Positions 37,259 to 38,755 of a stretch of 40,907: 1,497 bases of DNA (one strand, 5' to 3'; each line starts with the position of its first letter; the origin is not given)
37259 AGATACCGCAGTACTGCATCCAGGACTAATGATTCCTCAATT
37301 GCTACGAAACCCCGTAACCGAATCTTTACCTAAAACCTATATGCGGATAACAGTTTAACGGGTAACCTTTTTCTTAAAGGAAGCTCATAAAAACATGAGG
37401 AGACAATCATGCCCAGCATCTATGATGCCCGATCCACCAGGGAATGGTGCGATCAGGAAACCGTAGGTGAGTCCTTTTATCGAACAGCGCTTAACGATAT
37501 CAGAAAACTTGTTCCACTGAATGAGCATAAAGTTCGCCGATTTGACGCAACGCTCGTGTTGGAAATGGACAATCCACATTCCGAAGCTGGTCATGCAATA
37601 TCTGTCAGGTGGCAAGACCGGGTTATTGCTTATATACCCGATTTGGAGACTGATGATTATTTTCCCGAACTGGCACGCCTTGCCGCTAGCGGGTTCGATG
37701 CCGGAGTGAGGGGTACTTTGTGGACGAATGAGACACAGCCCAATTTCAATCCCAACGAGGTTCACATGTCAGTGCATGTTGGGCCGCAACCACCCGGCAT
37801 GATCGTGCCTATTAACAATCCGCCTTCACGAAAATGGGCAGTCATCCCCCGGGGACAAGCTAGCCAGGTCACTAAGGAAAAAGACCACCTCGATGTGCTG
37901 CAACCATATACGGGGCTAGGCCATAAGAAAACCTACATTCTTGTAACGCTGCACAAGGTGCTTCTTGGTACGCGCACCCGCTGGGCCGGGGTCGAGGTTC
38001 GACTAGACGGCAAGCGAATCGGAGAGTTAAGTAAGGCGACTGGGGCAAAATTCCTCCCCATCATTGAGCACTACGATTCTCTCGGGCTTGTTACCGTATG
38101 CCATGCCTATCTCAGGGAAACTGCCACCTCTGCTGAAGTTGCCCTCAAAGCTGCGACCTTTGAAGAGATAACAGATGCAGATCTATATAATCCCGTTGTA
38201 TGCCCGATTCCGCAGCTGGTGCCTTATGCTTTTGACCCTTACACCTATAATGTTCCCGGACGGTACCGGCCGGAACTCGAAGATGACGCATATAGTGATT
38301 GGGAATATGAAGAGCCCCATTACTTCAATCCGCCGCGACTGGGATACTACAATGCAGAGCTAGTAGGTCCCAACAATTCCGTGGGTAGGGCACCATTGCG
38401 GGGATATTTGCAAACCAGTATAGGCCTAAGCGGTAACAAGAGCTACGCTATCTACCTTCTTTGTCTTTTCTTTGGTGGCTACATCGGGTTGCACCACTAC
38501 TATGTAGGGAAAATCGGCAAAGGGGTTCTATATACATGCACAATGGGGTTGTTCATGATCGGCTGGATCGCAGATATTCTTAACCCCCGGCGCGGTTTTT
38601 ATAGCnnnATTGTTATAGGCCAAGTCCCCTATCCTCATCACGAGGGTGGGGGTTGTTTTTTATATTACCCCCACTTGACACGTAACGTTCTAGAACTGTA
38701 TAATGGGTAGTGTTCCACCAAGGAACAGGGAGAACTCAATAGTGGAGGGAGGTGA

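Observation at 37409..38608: Membrane-anchored HIRAN-like / TM2-domain protein in the repressor-to-integrase block: candidate undescribed prophage exclusion or defence factor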

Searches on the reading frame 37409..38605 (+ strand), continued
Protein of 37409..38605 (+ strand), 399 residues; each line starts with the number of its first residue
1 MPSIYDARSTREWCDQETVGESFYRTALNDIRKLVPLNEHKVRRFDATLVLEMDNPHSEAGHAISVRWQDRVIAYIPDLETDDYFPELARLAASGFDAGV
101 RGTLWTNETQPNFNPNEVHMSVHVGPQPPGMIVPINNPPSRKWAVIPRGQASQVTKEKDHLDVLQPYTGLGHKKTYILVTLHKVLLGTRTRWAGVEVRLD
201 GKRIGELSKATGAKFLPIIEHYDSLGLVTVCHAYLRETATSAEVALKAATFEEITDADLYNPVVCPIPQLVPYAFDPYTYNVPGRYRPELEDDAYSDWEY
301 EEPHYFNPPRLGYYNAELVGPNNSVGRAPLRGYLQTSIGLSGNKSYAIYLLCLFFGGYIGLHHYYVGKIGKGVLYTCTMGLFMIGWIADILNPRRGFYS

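Call 28: find_encoding_contigs(protein=P0018, flank=8000, max_places=3)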
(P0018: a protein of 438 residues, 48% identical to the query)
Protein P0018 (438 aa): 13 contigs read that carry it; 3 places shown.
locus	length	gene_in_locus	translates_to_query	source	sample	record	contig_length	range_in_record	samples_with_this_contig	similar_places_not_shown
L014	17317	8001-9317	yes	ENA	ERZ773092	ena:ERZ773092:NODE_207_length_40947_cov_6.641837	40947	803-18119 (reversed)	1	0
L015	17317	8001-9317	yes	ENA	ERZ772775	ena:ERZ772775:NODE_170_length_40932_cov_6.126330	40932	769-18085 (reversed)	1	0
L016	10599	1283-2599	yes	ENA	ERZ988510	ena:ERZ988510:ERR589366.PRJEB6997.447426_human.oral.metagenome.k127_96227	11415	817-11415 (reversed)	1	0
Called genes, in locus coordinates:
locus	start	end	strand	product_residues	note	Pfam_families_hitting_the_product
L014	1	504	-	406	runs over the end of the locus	PF00390:malic, PF00208:ELFV_dehydrog (weak), PF00899:ThiF (weak), PF03949:Malic_M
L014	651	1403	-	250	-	-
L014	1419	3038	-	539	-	PF01039:Carboxyl_trans, PF03255:ACCA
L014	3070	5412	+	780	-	PF00122:E1-E2_ATPase, PF00702:Hydrolase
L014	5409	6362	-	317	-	PF08924:Rv2525c_GlyHyd-like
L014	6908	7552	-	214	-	PF14124:DUF4291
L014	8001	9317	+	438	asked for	PF05154:TM2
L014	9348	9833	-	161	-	PF13671:AAA_33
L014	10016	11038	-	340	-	-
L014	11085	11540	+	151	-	PF08974:DUF1877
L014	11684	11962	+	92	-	-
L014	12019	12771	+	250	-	PF00590:TP_methylase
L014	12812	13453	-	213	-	-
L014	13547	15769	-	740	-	-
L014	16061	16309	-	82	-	PF00462:Glutaredoxin, PF13409:GST_N_2 (weak)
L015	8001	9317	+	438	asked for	PF05154:TM2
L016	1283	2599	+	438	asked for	PF05154:TM2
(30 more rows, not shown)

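Call 77: search_protein_families(library=phrogs, proteins=[P0021, P0042], max_evalue=0.01)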
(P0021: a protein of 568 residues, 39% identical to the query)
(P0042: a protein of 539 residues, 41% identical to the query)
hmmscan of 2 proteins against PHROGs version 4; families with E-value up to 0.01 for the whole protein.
P0021 (568 aa): 7 families
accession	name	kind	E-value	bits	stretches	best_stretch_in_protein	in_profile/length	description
phrog_8793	-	unknown function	1.2e-11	45.9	1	506-557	6-57/81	-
phrog_22651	-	unknown function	3.4e-09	37.9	1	507-555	7-55/111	-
phrog_10772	-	unknown function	4.7e-08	34.2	1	505-561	5-63/82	-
phrog_10292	-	unknown function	5.4e-05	24.2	1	506-548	39-81/136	-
phrog_27141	-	unknown function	0.00038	21.5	1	14-80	7-69/139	-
phrog_27357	-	unknown function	0.00087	20.6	1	489-553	21-87/112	-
phrog_32725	-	unknown function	0.0023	19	1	505-561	37-91/106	-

P0042 (539 aa): 0 families

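Call 95: list_cluster_members(proteins=[window:37409-38605:+, P0014, P0007])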
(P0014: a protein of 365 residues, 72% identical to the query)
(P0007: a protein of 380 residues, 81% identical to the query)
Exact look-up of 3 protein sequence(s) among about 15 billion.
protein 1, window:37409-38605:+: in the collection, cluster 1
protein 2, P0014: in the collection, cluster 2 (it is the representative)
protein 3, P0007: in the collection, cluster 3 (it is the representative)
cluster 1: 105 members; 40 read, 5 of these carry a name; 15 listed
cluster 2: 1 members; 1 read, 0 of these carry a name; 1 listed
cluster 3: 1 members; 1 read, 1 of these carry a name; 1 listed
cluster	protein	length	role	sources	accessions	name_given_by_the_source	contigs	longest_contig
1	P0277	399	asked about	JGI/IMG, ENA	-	hypothetical protein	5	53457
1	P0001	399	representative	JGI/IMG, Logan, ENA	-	hypothetical protein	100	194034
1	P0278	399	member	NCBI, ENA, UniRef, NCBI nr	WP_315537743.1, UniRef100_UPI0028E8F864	TM2 domain-containing protein [Corynebacterium matruchotii] | TM2 domain-containing protein n=1 Tax=Corynebacterium matruchotii TaxID=43768 ...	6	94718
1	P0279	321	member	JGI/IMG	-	hypothetical protein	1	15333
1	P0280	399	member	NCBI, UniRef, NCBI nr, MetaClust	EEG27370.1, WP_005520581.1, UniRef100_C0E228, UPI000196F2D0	TM2 domain-containing protein [Corynebacterium matruchotii] | TM2 domain protein n=1 Tax=Corynebacterium matruchotii ATCC 33806 TaxID=566549 ... | status=active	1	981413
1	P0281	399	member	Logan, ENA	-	-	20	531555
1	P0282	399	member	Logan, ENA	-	-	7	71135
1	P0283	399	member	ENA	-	-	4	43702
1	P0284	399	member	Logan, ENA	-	-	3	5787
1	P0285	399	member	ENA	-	-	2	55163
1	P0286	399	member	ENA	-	-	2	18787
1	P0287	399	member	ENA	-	-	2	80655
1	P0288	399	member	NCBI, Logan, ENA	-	-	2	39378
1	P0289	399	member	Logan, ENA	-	-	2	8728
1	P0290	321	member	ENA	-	-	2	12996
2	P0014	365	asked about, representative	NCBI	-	-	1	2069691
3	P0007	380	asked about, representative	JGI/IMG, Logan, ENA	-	TM2 domain protein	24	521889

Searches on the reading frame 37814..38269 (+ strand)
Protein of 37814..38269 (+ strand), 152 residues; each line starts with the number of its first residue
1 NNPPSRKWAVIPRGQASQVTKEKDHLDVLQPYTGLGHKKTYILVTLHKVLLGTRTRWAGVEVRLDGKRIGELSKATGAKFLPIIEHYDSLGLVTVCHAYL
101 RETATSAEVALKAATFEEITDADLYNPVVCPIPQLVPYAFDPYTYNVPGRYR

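Call 88: search_protein_representatives(alignment_id=A6)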
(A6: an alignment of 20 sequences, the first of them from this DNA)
Query: 20 sequences, 150 profile positions. Proteins with E-value up to 0.001 (for the whole library): 1018; up to 1e-10: 623; up to 1e-30: 189. The best 150 are listed.
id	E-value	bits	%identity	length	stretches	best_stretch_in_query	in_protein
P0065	9.2e-65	233.2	-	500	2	1-150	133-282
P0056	3.4e-64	231.4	-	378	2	1-150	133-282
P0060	8.0e-63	227.0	-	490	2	1-149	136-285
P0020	9.6e-63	226.7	-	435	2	1-150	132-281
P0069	4.6e-62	224.5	-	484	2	1-149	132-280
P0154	9.6e-62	223.5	-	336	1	1-150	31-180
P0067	3.4e-61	221.7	-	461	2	1-149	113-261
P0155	6.4e-61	220.8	-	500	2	1-150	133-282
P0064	8.2e-61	220.4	-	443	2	1-150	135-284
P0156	1.7e-60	219.4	-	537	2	1-150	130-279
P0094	2.5e-60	218.9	-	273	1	1-148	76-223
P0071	6.6e-60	217.5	-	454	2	1-149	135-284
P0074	7.1e-60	217.4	-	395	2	1-146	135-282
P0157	2.0e-59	215.9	-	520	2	1-149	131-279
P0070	2.3e-59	215.7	-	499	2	1-149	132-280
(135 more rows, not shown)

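Call 91: search_protein_families(library=pfam, alignment_id=A7, max_evalue=0.0001)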
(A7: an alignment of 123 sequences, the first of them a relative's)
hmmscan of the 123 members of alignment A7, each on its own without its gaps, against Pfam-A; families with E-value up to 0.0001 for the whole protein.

A. member 1, P0154 (336 aa): 0 families

B. families by the number of members that match (of 123 scanned): 8 families
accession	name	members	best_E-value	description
PF08797.16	HIRAN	68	6.8e-13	HIRAN domain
PF10708.14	DUF2510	13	1.7e-12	Protein of unknown function (DUF2510)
PF02342.23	TerD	2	4.5e-42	TerD domain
PF05901.16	Excalibur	2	4.6e-16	Excalibur calcium-binding domain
PF13250.11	DUF4041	1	2e-18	Domain of unknown function (DUF4041)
PF13455.12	MUG113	1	1.1e-12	Meiotically up-regulated gene 113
PF10544.15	T5orf172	1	5.1e-12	T5orf172 domain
PF14020.11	DUF4236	1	9.2e-10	Protein of unknown function (DUF4236)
